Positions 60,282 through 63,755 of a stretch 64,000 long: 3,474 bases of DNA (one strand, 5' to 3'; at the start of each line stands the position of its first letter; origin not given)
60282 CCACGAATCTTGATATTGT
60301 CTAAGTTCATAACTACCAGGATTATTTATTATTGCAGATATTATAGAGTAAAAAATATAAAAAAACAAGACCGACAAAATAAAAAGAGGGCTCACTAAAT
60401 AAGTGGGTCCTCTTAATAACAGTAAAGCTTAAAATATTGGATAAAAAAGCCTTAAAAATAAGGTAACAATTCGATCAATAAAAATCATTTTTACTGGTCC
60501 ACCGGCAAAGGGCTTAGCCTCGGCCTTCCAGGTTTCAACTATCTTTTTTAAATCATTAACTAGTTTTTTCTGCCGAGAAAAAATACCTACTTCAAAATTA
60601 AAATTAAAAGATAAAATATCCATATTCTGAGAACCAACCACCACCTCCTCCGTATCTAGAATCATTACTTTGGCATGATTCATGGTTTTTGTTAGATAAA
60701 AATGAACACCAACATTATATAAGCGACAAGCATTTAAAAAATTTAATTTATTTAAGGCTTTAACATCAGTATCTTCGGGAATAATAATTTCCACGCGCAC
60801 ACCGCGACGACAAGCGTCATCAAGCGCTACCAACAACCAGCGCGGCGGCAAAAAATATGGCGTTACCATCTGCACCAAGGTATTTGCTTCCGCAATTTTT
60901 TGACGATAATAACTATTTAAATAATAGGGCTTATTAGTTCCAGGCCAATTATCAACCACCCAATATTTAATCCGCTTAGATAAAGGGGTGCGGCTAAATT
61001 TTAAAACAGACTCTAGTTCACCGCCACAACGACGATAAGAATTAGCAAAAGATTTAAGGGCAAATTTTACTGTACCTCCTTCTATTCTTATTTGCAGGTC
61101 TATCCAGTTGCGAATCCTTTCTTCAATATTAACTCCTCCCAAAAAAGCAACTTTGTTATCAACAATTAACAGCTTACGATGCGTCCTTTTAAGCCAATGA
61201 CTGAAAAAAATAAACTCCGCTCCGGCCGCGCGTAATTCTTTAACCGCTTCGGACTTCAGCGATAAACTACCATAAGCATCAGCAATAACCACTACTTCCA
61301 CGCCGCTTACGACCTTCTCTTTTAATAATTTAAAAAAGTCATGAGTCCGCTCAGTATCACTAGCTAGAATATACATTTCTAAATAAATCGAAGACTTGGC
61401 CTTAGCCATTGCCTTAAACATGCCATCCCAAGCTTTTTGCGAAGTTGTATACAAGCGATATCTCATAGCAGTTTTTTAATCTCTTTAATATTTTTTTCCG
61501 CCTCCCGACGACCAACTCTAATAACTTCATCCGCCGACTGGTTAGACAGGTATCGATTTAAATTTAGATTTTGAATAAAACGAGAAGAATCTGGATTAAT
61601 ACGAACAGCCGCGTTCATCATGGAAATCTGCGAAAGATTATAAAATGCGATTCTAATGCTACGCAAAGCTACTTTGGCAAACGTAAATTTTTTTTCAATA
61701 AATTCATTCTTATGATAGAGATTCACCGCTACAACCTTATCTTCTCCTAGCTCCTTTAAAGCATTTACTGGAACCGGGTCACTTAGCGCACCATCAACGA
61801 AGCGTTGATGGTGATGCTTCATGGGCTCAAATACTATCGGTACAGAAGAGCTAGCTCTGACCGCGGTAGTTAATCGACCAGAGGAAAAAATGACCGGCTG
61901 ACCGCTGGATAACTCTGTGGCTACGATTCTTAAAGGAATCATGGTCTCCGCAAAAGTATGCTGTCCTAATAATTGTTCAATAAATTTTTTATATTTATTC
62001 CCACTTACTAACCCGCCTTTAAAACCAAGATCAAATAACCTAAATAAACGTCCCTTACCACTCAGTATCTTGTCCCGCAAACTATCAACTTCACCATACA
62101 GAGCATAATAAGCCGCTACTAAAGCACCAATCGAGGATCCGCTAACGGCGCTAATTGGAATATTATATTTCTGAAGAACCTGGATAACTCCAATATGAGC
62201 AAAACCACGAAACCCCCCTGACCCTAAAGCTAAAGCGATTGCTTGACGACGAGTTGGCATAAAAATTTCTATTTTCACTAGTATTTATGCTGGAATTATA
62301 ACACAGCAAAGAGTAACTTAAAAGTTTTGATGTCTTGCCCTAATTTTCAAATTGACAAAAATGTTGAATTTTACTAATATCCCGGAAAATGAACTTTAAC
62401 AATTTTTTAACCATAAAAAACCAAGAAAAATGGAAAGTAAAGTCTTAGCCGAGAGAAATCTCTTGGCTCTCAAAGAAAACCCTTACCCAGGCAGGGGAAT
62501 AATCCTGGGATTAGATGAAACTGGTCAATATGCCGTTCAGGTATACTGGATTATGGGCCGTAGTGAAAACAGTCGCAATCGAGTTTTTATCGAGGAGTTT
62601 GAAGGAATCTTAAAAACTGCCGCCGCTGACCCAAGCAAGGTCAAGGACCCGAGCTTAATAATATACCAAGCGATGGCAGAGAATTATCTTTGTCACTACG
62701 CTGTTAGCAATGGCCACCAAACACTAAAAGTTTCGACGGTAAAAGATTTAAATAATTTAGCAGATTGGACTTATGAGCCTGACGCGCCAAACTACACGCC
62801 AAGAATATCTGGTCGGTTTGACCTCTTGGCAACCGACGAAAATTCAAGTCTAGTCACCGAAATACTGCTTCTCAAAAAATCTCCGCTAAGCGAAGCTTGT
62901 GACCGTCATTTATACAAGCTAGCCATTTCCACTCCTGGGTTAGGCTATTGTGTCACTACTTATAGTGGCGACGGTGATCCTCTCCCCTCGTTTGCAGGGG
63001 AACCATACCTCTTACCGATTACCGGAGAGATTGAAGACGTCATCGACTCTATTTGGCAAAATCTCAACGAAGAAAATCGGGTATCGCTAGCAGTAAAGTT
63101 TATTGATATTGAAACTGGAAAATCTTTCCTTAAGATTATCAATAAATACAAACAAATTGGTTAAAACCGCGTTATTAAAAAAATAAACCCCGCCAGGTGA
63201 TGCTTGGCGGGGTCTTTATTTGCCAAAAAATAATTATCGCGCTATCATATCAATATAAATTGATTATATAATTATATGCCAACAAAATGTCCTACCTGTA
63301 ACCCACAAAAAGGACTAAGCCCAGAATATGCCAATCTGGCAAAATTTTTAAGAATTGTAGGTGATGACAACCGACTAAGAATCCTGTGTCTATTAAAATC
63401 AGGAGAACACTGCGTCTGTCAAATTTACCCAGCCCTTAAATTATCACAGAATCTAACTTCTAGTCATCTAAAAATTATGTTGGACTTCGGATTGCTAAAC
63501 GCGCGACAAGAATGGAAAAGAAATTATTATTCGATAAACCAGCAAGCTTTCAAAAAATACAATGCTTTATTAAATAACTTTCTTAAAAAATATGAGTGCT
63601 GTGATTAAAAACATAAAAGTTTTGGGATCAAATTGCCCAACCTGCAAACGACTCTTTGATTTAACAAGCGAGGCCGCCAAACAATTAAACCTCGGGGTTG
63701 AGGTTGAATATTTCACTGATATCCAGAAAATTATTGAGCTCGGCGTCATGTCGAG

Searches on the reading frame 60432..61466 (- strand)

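Call 71: search_protein_families(library=pfam, proteins=[window:60432-61466:-], max_evalue=0.001)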
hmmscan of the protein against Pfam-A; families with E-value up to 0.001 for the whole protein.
window:60432-61466:- (345 aa): 3 families
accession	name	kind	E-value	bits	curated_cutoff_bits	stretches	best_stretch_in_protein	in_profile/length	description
PF13091.12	PLDc_2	-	9.7e-35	119.7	27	2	188-311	2-129/132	PLD-like domain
PF00614.28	PLDc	-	2.9e-10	40.1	21.9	1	94-114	4-24/28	Phospholipase D Active site motif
PF11495.14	Regulator_TrmB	-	0.00063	19.5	22.2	0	187-283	15-100/233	Archaeal transcriptional regulator TrmB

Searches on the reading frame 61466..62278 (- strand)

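Call 71: search_protein_families(library=pfam, proteins=[window:61466-62278:-], max_evalue=0.001)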
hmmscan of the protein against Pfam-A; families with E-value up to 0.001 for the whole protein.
window:61466-62278:- (271 aa): 1 family
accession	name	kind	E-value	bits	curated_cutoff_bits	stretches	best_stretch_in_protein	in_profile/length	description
PF01734.28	Patatin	-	3.6e-31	109.3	27.7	1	16-174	1-190/191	Patatin-like phospholipase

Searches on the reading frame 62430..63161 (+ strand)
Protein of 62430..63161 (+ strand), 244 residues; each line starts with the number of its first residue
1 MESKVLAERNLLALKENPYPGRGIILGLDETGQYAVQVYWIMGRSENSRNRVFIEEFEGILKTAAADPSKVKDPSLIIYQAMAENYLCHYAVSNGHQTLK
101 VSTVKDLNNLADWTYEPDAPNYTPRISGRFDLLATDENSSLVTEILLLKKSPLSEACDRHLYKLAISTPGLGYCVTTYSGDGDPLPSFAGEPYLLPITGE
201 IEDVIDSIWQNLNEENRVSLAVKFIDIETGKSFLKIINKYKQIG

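Call 71: search_protein_families(library=pfam, proteins=[window:62430-63161:+], max_evalue=0.001)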
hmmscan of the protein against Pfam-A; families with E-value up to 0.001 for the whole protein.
window:62430-63161:+ (244 aa): 1 family
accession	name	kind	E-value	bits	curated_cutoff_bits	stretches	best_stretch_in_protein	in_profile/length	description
PF07826.16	IMP_cyclohyd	-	6.3e-33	114.4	28.1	1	19-226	1-189/192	IMP cyclohydrolase-like protein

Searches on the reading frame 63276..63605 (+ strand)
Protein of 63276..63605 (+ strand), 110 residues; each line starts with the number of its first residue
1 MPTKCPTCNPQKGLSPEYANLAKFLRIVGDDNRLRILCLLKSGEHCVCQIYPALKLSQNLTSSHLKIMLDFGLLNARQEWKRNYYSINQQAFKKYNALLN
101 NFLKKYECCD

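Call 71: search_protein_families(library=pfam, proteins=[window:63276-63605:+], max_evalue=0.001)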
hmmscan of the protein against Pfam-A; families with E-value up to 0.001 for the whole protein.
window:63276-63605:+ (110 aa): 1 family
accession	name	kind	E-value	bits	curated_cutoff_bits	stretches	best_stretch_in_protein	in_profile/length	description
PF01022.26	HTH_5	-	5.2e-13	49.1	22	1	30-75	1-46/47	Bacterial regulatory protein, arsR family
